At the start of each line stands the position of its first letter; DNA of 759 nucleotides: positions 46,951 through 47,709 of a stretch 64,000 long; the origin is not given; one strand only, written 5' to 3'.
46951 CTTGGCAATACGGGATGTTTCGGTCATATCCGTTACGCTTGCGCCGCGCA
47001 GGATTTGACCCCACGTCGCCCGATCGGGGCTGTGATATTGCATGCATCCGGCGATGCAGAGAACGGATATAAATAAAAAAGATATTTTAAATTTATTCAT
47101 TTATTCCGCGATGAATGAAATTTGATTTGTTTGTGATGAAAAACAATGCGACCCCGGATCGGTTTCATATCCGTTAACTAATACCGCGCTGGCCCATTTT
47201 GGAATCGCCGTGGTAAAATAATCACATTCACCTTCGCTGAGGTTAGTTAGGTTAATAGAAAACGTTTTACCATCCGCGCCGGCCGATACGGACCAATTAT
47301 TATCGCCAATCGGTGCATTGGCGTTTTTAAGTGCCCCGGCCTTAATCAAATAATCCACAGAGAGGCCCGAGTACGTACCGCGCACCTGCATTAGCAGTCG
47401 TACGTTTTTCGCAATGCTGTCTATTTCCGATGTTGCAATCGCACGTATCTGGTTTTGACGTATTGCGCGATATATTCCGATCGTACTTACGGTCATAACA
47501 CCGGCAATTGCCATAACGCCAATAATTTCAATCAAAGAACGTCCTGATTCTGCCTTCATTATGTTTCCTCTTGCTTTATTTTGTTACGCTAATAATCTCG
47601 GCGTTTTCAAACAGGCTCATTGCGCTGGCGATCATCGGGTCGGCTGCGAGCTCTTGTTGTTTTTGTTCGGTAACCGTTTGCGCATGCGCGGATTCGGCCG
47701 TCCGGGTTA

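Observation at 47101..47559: A small pilin-like gene wedged between dnaX and an OmpA-family lipoprotein/skp/lpxD/fabZ operon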

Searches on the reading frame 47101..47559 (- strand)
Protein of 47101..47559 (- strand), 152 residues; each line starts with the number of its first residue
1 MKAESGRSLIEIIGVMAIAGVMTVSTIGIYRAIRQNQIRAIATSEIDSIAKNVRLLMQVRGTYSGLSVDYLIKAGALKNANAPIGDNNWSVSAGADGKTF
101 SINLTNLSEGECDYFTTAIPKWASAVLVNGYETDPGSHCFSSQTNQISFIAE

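Call 3: search_protein_families(library=pfam, proteins=[window:47101-47559:-], max_evalue=1)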
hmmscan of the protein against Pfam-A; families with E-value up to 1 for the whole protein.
window:47101-47559:- (152 aa): 2 families
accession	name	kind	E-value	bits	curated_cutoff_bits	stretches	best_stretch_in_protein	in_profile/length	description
PF08805.16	PilS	-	4.8e-05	23.8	22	1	42-130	7-106/138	PilS N terminal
PF07963.17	N_methyl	-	0.16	12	21.2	1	1-24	1-24/27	Prokaryotic N-terminal methylation motif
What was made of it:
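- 47101..47559 (-): Type IVb-like prepilin gene (152 aa; mature 146 aa after predicted cleavage G6|R7). Pfam PilS PF08805 scores 23.8 bits against a cut-off of 22 (call 3).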

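Call 5: find_homologous_proteins(query=window:47101-47559:-, max_evalue=0.001)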
Query window:47101-47559:- (152 aa): 446 proteins with E <= 0.001 among 464 candidates; the best 120 are listed.
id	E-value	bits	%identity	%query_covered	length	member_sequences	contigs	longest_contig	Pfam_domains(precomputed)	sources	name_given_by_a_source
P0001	3.1e-92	324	100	100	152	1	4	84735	-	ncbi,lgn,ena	-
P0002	4.9e-64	233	69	100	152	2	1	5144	-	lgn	-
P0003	6.9e-63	229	68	100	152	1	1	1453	-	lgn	-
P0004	9.5e-62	225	66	100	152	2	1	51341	-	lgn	-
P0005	1.9e-61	224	66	100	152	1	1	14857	-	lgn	-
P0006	2.0e-61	224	68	100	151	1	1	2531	-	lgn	-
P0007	2.2e-61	224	67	100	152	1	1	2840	-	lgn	-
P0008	4.6e-61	223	68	100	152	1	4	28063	-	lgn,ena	-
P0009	1.0e-60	222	65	100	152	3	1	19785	-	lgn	-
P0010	1.0e-60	222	66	100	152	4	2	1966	-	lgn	-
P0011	2.4e-60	221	66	100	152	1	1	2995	-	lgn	-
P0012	2.6e-60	221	65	100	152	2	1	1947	-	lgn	-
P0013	4.5e-60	220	64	100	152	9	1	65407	-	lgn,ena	-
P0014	6.3e-60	219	65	100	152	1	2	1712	-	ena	-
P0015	9.9e-60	219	64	100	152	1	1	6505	-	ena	-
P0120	3.5e-54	201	59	100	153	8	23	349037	-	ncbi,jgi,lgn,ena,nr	ncbi:MAG: hypothetical protein E7009_04175 [Alphaproteobacteria bacterium]|nr:hypothetical protein [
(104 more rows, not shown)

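Call 6: search_solved_structures(query=window:47101-47559:-, max_evalue=10, show_alignments=3)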
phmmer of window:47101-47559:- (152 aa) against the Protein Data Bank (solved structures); distinct sequences matched with E-value up to 10: 2.
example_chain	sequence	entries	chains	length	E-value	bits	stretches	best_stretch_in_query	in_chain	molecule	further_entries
9egp_A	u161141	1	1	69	0.08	16.5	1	4-53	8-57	Geopilin domain 1 protein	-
7u8j_A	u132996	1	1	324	1.4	12.4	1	72-150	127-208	Hemagglutinin HA1 subunit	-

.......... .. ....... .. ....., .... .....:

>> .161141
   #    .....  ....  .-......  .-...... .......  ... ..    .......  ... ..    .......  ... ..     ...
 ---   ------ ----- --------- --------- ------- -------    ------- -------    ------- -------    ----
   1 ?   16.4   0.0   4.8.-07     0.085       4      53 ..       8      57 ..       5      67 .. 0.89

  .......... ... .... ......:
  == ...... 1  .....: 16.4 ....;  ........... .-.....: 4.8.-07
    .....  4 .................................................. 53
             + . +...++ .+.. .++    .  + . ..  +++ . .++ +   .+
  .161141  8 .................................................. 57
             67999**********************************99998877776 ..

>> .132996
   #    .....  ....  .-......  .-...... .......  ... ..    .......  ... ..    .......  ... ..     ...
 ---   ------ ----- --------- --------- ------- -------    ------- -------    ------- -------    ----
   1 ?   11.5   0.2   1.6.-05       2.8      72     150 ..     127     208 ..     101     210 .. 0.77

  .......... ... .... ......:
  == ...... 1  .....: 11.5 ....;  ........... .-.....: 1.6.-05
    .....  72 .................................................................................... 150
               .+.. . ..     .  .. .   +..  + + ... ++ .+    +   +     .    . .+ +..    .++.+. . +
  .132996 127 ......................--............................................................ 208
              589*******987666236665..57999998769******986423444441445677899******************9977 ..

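Call 10: find_encoding_contigs(protein=P0001, flank=10000, max_places=4)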
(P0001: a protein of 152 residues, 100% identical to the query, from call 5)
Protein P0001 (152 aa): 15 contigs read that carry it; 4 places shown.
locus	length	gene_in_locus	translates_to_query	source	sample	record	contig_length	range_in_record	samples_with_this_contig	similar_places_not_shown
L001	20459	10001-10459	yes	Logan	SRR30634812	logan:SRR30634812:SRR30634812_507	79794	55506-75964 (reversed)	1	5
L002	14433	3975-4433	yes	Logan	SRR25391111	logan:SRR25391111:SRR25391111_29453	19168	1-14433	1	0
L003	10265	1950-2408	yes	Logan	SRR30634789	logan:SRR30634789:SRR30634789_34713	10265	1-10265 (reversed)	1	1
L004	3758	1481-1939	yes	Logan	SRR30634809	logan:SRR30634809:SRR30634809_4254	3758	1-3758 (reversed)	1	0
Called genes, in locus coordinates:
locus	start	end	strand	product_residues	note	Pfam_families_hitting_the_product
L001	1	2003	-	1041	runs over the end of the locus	-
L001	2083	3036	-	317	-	PF00849:PseudoU_synth_2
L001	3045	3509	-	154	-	-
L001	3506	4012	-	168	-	-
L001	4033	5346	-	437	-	-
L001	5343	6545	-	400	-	-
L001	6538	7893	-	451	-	-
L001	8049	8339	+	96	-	-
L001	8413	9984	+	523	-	PF13177:DNA_pol3_delta2, PF13245:AAA_19 (faint), PF13604:AAA_30 (weak), PF00004:AAA, PF13401:AAA_22 (weak), PF22608:DNAX_ATPase_lid, PF12169:DNA_pol3_gamma3, PF12362:DUF3646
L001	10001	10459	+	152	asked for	-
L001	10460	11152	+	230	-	PF00691:OmpA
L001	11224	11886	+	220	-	PF03938:OmpH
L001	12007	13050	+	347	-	PF04613:LpxD, PF24894:Hexapep_GlmU (faint), PF14602:Hexapep_2 (faint), PF25084:LbH_EIF2B (weak), PF25087:GMPPB_C, PF00132:Hexapep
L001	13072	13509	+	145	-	PF22817:ApeP-like, PF07977:FabA, PF22818:ApeI-like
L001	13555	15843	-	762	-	PF17854:FtsK_alpha, PF01580:FtsK_SpoIIIE, PF01935:DUF87 (weak), PF09397:FtsK_gamma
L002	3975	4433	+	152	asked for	-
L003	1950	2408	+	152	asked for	-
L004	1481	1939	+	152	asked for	-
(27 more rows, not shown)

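Call 11: find_encoding_contigs(protein=P0120, flank=10000, max_places=3)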
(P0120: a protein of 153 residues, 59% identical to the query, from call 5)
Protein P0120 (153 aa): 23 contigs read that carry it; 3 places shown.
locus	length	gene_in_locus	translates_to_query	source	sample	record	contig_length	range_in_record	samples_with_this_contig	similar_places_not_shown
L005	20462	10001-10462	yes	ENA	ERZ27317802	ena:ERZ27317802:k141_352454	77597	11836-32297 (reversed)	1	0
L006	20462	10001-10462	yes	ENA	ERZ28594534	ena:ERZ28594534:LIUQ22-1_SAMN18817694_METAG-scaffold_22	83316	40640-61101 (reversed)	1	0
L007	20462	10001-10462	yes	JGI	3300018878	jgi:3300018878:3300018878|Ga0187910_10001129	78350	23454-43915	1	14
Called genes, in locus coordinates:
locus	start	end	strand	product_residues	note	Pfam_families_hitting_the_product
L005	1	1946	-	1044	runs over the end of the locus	-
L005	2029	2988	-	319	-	PF00849:PseudoU_synth_2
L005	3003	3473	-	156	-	-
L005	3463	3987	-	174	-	PF13717:Zn_ribbon_4 (weak)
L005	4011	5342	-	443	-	-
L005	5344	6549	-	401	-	-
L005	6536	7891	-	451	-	-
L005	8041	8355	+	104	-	-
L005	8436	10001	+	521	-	PF13177:DNA_pol3_delta2, PF13245:AAA_19 (faint), PF13604:AAA_30 (weak), PF00004:AAA, PF13401:AAA_22 (weak), PF22608:DNAX_ATPase_lid, PF12169:DNA_pol3_gamma3, PF12362:DUF3646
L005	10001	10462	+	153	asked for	-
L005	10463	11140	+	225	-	PF00691:OmpA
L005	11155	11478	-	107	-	-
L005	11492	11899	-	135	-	-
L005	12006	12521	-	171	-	-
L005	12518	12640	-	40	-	-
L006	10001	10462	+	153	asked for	-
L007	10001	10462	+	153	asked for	-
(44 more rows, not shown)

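Call 21: find_related_loci(query=A1, collection=genome_contigs, flank=10000)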
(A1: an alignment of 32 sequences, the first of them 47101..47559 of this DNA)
Query A1 (152 aa) in genome_contigs; peptide patterns used: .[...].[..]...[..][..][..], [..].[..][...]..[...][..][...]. (x = any residue, [..] = any of these).
374 stretches matched a pattern; 226 encode a relative of the query (tblastn E <= 1e-3); the best 80 are kept; 80 distinct loci.
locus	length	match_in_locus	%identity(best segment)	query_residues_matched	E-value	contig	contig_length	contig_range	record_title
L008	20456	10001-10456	65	1-152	2e-68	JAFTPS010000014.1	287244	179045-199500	MAG: Alphaproteobacteria bacterium isolate RGIG4037 Roe_deer_Cecum-5__c5270, whole genome shotgun sequence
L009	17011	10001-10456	64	1-152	2e-68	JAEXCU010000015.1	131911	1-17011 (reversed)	MAG: Proteobacteria bacterium isolate OH_HBB_125 k127_140185, whole genome shotgun sequence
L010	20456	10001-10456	64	1-152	6e-68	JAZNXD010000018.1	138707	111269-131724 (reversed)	MAG: Candidatus Enterousia sp. isolate T1900044780_TS20190246.MAGScoT_cleanbin_000045 SGB_2551_k141_3113111, whole genom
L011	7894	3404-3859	65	1-152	2e-67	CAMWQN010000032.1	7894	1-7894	MAG TPA_asm: uncultured Rickettsiales bacterium isolate SRR14411243_bin.1_metawrap_v1.3_MAG genome assembly, contig: NOD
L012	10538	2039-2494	64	1-152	5e-67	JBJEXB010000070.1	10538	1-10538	MAG: Candidatus Enterousia sp. isolate SARD02_bin.047 NODE_4299_length_10538_cov_5.989316, whole genome shotgun sequence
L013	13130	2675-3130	64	1-152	8e-67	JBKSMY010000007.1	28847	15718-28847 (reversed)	MAG: Alphaproteobacteria bacterium isolate KS320-82 k141_348258, whole genome shotgun sequence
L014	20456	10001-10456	62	1-152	2e-66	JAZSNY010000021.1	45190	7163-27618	MAG: Candidatus Enterousia sp. isolate T1900044549_TS20190015.MAGScoT_cleanbin_000102 SGB_200_k141_3915081, whole genome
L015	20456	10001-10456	67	1-152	2e-66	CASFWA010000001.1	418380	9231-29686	uncultured proteobacterium isolate A86_L4_360360_idba_bin.28 genome assembly, contig: A86_L4_360360_idba_bin.28.fa_scaff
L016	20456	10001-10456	63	1-152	1e-65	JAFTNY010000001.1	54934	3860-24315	MAG: Alphaproteobacteria bacterium isolate RGIG3991 Roe_deer_Cecum-4__c11458, whole genome shotgun sequence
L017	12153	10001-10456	63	1-152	2e-65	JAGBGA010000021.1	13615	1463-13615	MAG: Alphaproteobacteria bacterium isolate RGIG9085 Water_deer_Rectum.Co__c257830, whole genome shotgun sequence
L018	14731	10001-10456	62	1-152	2e-65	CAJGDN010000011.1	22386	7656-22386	MAG: uncultured Alphaproteobacteria bacterium isolate MAG63 genome assembly, contig: k141_1260468_length_22386_cov_11.00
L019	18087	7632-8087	61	1-152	2e-65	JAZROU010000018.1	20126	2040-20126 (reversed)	MAG: Candidatus Enterousia sp. isolate T1900045388_YK20190078.MAGScoT_cleanbin_000020 SGB_6918_k141_129952, whole genome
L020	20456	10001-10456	65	1-152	2e-65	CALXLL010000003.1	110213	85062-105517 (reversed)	MAG: uncultured Alphaproteobacteria bacterium isolate BRZ_E__bin176 genome assembly, contig: BRZ_E__NODE_254_length_1102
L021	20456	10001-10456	65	1-152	3e-65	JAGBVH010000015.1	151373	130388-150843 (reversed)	MAG: Alphaproteobacteria bacterium isolate RGIG9479 Yak_Cecum-4__c333429, whole genome shotgun sequence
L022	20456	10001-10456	63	1-152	2e-65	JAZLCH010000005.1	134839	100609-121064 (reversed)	MAG: Candidatus Enterousia sp. isolate T1900045051_TC20190044.MAGScoT_cleanbin_000024 SGB_4527_k141_345151, whole genome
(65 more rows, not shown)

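Call 22: predict_structure(alignment_id=A1)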
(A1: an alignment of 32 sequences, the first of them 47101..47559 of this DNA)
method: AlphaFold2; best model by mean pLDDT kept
length: 152 residues; sequences in the alignment: 32
mean_pLDDT: 83.0   pTM: 0.71
mean pLDDT of the five models: 83.0, 81.7, 81.4, 78.9, 59.0
residues with pLDDT >= 90: 64; 70-90: 58; 50-70: 26; < 50: 4
segments of 3 or more residues with pLDDT < 50: 1-4
pLDDT, mean of each block of 10 residues (from residue 1): 52 61 63 80 91 89 90 89 91 90 93 89 91 82 91 88
secondary structure, 60 per line:
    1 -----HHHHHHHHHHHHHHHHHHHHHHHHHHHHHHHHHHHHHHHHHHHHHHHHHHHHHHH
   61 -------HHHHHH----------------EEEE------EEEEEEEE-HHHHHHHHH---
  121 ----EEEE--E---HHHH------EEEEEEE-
elements in order: H6-60 H68-73 E90-93 E100-107 H109-117 E125-128 H135-138 E145-151
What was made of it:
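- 47101..47559 (-): AF2 pLDDT 83 with the pilin architecture (call 22).
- On Type IV pilin / class III signal peptide proteins: The AF2 helix spans 6-60 (call 22). AF2 pLDDT 83 (call 22).
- AF2 model pLDDT 83, pTM 0.71 (call 22).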

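Call 27: fold_search(model_id=the predicted structure, library=pdb)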
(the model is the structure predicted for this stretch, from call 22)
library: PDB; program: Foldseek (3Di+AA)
matches with E <= 10: 208; with E <= 0.001: 13
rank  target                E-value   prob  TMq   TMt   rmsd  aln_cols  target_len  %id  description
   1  8uhf_A                2.6e-05  1.00  0.69  0.56   4.6       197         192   14  Cryo-EM of Vibrio cholerae toxin co-regulated pilus - asymmetric reconstruction (released 2023-12-06)
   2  9iuf_A                6.0e-05  1.00  0.72  0.54   5.5       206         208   14  Cryo-EM structure of the type IVb pilus from enterotoxigenic Escherichia coli (released 2025-05-28)
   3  8uhf_H                1.2e-04  1.00  0.71  0.59   4.3       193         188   16  Cryo-EM of Vibrio cholerae toxin co-regulated pilus - asymmetric reconstruction (released 2023-12-06)
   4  8uhf_F                1.3e-04  1.00  0.68  0.55   4.0       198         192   15  Cryo-EM of Vibrio cholerae toxin co-regulated pilus - asymmetric reconstruction (released 2023-12-06)
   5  8uhf_E                2.2e-04  1.00  0.71  0.58   4.8       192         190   16  Cryo-EM of Vibrio cholerae toxin co-regulated pilus - asymmetric reconstruction (released 2023-12-06)
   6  3s0t_B                3.3e-04  1.00  0.56  0.47   8.3       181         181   14  Crystal structure of the CofA Type IV pilin subunit from enterotoxigenic E. coli (released 2012-04-11)
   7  8uhf_I                4.0e-04  1.00  0.57  0.47   5.5       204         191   16  Cryo-EM of Vibrio cholerae toxin co-regulated pilus - asymmetric reconstruction (released 2023-12-06)
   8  3hrv_B                5.6e-04  1.00  0.59  0.54   4.1       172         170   12  Crystal structure of TcpA, a Type IV pilin from Vibrio cholerae El Tor biotype (released 2010-06-16)
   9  3hrv_A                5.9e-04  1.00  0.58  0.51   4.2       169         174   11  Crystal structure of TcpA, a Type IV pilin from Vibrio cholerae El Tor biotype (released 2010-06-16)
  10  8uhf_D                5.9e-04  1.00  0.70  0.57   4.1       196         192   14  Cryo-EM of Vibrio cholerae toxin co-regulated pilus - asymmetric reconstruction (released 2023-12-06)
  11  8uhf_B                5.9e-04  1.00  0.69  0.55   4.8       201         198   14  Cryo-EM of Vibrio cholerae toxin co-regulated pilus - asymmetric reconstruction (released 2023-12-06)
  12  1oqv_A                8.3e-04  1.00  0.60  0.54   3.9       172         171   13  Structure of TcpA, the Type IV pilin subunit from the toxin co-regulated pilus of Vibrio cholerae classical biotype (released 2003-06-03)
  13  3s0t_A                8.3e-04  1.00  0.57  0.49   5.2       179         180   13  Crystal structure of the CofA Type IV pilin subunit from enterotoxigenic E. coli (released 2012-04-11)
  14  3vor                  8.2e-03  1.00  0.55  0.47   5.8       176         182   14  Crystal Structure Analysis of the CofA (released 2012-09-26)
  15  1q5f_MODEL_1_A        4.2e-02  0.84  0.43  0.42   8.9       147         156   17  NMR Structure of Type IVb pilin (PilS) from Salmonella typhi (released 2004-07-27)
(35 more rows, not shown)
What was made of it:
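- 47101..47559 (-): The 15 best Foldseek PDB hits are all TcpA, CofA or PilS (call 27).
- On Type IV pilin / class III signal peptide proteins: The 15 best Foldseek hits are all pilins (call 27).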

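Call 30: search_protein_representatives(alignment_id=A1)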
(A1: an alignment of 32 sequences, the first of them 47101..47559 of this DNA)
Query: 32 sequences, 152 profile positions. Proteins with E-value up to 0.001 (for the whole library): 794; up to 1e-10: 75; up to 1e-30: 24. The best 150 are listed.
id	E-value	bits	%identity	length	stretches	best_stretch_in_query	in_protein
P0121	7.8e-70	249.8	-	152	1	1-152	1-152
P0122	1.3e-68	245.8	-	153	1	1-152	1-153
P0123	2.1e-51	189.9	-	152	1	1-151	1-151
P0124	4.8e-50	185.5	-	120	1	1-113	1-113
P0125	1.6e-41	157.8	-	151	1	1-151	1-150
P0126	1.1e-40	155.2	-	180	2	1-136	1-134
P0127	2.0e-40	154.3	-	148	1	1-151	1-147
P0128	2.2e-39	150.9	-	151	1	1-152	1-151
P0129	9.8e-39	148.8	-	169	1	3-151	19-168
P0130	2.2e-38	147.7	-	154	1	2-151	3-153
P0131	2.3e-38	147.6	-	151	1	1-133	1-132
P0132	8.1e-37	142.6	-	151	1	2-152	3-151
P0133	1.7e-36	141.6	-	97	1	57-152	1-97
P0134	5.6e-35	136.6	-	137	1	1-87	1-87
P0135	1.0e-34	135.8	-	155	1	3-151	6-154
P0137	3.2e-34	134.2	-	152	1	1-152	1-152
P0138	8.0e-34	132.9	-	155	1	2-150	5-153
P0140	4.6e-33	130.4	-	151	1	1-152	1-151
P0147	1.7e-28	115.6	-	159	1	3-136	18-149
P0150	3.5e-25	104.8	-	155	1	2-146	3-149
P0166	7.5e-17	77.8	-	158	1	1-147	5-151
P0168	7.9e-16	74.5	-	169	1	2-151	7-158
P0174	1.2e-14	70.6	-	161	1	1-148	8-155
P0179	4.5e-13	65.5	-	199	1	3-145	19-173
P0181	2.9e-12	62.9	-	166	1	2-118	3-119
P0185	1.1e-11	61.0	-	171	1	2-116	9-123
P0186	1.6e-11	60.5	-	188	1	3-122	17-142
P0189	2.2e-11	60.1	-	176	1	2-139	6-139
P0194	7.8e-11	58.3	-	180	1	3-91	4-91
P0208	1.1e-09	54.5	-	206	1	2-123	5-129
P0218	3.2e-09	53.0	-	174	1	5-149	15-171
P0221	3.6e-09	52.8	-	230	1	3-116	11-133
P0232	8.5e-09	51.6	-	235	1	3-122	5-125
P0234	1.1e-08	51.2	-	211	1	2-83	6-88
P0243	1.9e-08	50.5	-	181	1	2-122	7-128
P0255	4.4e-08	49.3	-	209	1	2-123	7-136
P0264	1.2e-07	48.0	-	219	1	2-150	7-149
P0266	1.4e-07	47.7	-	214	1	3-87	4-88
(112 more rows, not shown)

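Call 32: list_cluster_members(proteins=[P0129, P0147, P0166, P0181, P0208, P0221, P0232, P0185, P0264, P0218])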
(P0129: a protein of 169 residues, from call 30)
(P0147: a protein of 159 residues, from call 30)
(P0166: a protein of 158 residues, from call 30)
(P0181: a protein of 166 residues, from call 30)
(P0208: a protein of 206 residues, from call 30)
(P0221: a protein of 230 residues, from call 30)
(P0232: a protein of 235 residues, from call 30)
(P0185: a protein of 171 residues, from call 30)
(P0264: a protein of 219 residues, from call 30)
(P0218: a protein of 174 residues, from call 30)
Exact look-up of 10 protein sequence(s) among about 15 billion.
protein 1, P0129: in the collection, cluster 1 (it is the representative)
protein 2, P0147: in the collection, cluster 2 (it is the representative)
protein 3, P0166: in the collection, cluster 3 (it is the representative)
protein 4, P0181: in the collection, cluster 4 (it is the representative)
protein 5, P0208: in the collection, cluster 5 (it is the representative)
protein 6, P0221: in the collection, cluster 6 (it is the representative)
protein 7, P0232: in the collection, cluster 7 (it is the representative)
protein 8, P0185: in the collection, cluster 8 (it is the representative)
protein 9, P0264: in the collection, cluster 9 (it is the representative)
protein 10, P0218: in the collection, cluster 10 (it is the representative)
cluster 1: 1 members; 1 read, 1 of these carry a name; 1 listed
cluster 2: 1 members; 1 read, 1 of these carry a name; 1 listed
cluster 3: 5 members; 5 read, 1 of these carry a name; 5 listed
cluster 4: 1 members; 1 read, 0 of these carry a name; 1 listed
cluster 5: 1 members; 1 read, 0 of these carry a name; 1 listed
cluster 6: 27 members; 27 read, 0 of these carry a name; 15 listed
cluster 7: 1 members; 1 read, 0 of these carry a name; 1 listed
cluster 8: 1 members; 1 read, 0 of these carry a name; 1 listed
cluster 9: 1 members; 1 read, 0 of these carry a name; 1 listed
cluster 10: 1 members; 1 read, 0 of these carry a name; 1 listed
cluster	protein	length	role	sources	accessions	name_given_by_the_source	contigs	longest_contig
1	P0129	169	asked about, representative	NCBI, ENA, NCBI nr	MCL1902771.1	MAG: hypothetical protein FWG18_04080 [Alphaproteobacteria bacterium] | hypothetical protein [Alphaproteobacteria bacterium]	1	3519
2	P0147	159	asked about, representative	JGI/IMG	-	Tfp pilus assembly protein PilE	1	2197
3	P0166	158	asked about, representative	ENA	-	-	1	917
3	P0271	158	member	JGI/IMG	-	type II secretory pathway pseudopilin PulG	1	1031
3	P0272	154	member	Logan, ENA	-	-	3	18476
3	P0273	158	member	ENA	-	-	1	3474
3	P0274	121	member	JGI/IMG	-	-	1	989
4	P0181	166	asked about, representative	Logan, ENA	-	-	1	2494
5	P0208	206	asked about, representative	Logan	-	-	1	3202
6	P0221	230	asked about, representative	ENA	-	-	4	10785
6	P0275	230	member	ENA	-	-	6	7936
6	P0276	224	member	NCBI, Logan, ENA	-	-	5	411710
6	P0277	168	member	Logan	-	-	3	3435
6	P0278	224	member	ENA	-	-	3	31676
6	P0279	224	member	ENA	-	-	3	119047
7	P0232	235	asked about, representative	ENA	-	-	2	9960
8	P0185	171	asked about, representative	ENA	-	-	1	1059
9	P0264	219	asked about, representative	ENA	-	-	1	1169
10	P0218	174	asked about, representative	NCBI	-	-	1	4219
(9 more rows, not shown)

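Call 33: find_encoding_contigs(protein=P0276, flank=10000, max_places=3)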
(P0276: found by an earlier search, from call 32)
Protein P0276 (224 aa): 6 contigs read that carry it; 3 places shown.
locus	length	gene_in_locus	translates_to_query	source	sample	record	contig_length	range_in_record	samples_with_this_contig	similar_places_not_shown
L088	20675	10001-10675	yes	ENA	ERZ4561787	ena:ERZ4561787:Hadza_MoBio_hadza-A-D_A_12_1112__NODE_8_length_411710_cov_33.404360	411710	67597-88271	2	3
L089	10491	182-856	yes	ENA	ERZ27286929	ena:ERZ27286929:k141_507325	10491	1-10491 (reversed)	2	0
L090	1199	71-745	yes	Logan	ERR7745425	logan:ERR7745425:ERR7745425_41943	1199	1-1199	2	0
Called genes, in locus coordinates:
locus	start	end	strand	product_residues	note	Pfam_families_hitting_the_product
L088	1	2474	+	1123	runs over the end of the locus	PF07690:MFS_1, PF01553:Acyltransferase, PF00501:AMP-binding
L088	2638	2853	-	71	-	PF11154:DUF2934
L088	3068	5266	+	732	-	PF22019:GlgB_N, PF02922:CBM_48, PF00128:Alpha-amylase, PF02806:Alpha-amylase_C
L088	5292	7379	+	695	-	PF02922:CBM_48, PF00128:Alpha-amylase (weak)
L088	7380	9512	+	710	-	PF02446:Glyco_hydro_77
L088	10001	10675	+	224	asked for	PF05307:Bundlin, PF08805:PilS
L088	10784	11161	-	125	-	PF04266:ASCH (weak)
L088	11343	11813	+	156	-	PF05154:TM2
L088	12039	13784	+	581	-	PF03235:GmrSD_N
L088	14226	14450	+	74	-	-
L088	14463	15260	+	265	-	-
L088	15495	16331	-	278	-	PF18755:RAMA (faint), PF14267:DUF4357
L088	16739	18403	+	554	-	PF19614:DUF6119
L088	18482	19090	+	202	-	-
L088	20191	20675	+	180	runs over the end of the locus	-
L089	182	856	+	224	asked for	PF05307:Bundlin, PF08805:PilS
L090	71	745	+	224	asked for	PF05307:Bundlin, PF08805:PilS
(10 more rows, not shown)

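Call 36: search_protein_families(library=ncbifam, proteins=[window:47101-47559:-, P0276], max_evalue=0.1)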
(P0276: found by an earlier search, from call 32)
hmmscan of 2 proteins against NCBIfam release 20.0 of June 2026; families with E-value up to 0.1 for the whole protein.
window:47101-47559:- (152 aa): 0 families

P0276 (224 aa): 3 families
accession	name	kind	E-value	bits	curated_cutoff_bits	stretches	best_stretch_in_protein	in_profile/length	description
NF007800.0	PRK10506.1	equivalog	0.0007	19.5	158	1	5-57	7-59/163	prepilin peptidase-dependent protein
NF041775.1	typeIV_PilA_Myxo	equivalog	0.042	13.8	400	1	4-65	8-62/214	type IV pilin protein PilA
NF007862.0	PRK10574.1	equivalog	0.063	13.4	138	0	6-53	4-51/145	prepilin peptidase-dependent pilin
